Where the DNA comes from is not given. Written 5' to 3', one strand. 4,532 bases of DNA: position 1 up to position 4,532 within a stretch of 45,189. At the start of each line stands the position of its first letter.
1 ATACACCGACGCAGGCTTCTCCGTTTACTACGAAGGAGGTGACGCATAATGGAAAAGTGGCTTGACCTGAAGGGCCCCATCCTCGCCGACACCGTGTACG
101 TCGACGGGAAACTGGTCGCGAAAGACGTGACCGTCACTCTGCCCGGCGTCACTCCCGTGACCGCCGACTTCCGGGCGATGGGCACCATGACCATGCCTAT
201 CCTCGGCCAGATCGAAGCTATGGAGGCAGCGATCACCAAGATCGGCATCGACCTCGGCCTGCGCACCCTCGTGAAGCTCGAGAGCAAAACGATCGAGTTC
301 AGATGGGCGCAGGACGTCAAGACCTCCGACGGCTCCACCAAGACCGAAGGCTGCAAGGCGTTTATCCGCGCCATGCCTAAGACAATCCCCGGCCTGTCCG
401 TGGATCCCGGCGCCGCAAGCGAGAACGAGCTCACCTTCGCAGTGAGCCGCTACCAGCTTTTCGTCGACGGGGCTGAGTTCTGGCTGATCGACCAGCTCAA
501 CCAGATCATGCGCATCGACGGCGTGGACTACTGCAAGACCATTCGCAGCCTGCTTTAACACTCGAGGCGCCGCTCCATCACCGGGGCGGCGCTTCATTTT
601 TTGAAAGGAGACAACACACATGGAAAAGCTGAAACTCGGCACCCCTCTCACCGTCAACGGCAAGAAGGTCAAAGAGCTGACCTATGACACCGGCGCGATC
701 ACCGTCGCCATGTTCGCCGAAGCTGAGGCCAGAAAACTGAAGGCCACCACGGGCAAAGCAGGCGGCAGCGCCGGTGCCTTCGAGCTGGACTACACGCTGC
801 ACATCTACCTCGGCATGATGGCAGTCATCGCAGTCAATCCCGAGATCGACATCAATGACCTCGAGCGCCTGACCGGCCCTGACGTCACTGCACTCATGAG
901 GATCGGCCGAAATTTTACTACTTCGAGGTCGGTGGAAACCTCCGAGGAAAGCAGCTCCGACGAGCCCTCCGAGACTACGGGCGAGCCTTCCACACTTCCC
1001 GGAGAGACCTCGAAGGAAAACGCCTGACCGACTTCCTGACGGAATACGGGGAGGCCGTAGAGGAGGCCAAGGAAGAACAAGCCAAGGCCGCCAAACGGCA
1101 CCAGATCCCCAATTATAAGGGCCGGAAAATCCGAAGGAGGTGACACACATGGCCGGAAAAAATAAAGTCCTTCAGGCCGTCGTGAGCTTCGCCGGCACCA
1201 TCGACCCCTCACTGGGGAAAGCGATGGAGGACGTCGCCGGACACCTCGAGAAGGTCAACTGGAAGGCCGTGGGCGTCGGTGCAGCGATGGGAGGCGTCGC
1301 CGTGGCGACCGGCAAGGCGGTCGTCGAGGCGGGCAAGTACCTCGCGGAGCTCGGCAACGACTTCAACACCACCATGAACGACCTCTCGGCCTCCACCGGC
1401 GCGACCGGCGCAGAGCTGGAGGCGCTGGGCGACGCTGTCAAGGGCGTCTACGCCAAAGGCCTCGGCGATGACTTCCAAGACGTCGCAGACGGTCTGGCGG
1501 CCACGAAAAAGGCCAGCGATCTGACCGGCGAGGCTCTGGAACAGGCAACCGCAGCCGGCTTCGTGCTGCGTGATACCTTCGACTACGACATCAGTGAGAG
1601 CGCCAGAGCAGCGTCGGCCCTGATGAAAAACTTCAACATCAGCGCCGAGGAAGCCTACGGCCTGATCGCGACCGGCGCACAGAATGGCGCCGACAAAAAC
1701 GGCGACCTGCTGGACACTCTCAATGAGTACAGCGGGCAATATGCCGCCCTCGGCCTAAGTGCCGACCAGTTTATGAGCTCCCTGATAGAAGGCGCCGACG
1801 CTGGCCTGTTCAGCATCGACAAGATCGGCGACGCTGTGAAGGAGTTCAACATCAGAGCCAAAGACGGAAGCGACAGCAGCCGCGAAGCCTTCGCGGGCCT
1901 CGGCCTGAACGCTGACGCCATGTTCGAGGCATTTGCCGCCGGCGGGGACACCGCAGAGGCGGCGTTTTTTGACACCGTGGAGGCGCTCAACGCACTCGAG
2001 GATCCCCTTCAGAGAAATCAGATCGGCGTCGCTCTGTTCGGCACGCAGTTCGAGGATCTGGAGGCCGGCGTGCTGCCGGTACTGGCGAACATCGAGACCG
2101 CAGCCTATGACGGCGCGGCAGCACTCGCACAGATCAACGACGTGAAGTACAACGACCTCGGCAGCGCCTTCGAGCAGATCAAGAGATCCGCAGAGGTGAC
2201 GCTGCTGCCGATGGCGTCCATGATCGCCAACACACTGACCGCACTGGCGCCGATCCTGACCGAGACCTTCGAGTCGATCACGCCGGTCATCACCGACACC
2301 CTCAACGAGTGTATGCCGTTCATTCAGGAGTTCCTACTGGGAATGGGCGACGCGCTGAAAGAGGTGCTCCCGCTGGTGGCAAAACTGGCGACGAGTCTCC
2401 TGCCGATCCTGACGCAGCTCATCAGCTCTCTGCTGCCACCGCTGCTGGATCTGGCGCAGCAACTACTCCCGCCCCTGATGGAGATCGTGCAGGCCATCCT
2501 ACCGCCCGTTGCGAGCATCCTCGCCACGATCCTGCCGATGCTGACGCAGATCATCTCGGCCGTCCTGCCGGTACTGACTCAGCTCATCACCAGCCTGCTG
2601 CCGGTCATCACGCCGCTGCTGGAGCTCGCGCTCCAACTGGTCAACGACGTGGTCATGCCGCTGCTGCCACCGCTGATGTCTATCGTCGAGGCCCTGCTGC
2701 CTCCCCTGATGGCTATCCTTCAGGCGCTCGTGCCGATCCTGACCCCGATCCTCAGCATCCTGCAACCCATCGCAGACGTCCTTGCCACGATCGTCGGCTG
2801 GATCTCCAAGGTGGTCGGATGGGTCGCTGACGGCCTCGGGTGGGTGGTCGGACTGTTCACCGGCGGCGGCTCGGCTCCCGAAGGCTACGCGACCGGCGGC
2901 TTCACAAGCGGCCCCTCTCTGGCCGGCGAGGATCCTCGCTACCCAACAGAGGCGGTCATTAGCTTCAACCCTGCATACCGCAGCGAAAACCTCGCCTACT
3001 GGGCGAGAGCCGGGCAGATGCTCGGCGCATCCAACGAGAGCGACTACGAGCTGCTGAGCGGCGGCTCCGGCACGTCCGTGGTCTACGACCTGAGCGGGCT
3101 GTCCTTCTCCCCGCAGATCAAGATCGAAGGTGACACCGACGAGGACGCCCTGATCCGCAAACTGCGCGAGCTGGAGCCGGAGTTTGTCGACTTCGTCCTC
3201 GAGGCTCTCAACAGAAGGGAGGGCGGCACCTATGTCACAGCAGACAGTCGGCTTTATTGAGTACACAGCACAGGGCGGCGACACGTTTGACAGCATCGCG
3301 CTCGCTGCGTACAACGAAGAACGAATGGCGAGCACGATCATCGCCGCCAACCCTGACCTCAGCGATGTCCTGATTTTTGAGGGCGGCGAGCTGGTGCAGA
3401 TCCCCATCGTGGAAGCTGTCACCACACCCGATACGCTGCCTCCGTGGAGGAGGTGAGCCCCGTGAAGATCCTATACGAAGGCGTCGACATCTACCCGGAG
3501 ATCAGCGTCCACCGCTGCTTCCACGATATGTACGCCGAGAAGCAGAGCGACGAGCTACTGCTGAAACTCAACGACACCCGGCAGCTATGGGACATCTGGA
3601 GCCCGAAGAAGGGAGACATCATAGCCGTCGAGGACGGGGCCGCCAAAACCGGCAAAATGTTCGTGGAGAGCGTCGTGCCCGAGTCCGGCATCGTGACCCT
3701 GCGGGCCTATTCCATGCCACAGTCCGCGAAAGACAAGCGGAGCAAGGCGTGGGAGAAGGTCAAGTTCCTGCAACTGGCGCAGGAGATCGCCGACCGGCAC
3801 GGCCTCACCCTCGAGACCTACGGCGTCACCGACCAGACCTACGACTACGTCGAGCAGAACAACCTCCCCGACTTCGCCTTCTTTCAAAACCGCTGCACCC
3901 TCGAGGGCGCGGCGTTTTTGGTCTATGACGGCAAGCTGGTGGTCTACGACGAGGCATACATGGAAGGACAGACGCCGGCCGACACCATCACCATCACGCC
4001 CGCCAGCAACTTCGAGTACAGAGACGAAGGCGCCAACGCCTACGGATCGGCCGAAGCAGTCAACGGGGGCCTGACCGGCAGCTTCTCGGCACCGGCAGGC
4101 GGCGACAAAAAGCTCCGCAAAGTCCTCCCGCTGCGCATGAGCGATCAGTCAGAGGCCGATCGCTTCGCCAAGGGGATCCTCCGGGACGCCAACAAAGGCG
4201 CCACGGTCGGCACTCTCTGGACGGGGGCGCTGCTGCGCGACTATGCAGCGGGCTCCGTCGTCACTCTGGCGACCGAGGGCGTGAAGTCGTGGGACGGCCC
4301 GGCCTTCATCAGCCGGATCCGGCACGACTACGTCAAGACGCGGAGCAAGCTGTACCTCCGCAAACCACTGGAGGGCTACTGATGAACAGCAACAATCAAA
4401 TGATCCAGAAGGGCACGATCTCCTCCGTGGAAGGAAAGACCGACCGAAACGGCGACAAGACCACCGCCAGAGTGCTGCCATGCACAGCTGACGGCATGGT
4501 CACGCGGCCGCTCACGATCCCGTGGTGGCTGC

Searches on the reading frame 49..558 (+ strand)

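Call 30: search_protein_families(library=pfam, proteins=[window:49-558:+], max_evalue=0.001)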
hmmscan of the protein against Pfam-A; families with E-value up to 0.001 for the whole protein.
window:49-558:+ (169 aa): 1 family
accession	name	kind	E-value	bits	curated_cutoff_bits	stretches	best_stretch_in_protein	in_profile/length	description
PF04985.20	Phage_tube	-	1.6e-25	90.2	22.4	1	15-168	8-163/165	Phage tail tube protein FII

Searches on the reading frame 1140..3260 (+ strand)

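Call 30: search_protein_families(library=pfam, proteins=[window:1140-3260:+], max_evalue=0.001)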
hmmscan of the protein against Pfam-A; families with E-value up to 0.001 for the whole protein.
window:1140-3260:+ (706 aa): 1 family
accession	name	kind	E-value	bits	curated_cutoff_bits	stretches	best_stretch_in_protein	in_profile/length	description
PF10145.14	PhageMin_Tail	-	1.4e-24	87.5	33.2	1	105-301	4-201/201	Phage-related minor tail protein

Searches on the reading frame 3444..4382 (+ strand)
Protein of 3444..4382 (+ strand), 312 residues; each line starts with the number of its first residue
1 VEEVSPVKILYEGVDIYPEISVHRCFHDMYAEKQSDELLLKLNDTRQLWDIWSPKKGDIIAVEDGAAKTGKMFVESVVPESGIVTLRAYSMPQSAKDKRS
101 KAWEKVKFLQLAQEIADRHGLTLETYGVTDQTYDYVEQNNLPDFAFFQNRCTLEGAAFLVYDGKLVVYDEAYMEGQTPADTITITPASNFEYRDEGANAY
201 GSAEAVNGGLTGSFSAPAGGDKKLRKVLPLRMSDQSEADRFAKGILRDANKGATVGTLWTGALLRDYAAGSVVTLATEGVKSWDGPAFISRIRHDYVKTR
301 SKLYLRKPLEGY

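Call 30: search_protein_families(library=pfam, proteins=[window:3444-4382:+], max_evalue=0.001)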
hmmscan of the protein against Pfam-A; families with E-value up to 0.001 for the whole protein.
window:3444-4382:+ (312 aa): 0 families

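Call 32: search_protein_families(library=phrogs, proteins=[window:3444-4382:+], max_evalue=0.001)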
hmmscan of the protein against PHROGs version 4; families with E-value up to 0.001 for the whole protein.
window:3444-4382:+ (312 aa): 1 family
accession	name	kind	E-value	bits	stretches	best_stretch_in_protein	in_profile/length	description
phrog_52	-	tail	2e-50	173.3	1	8-309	197-515/677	tail protein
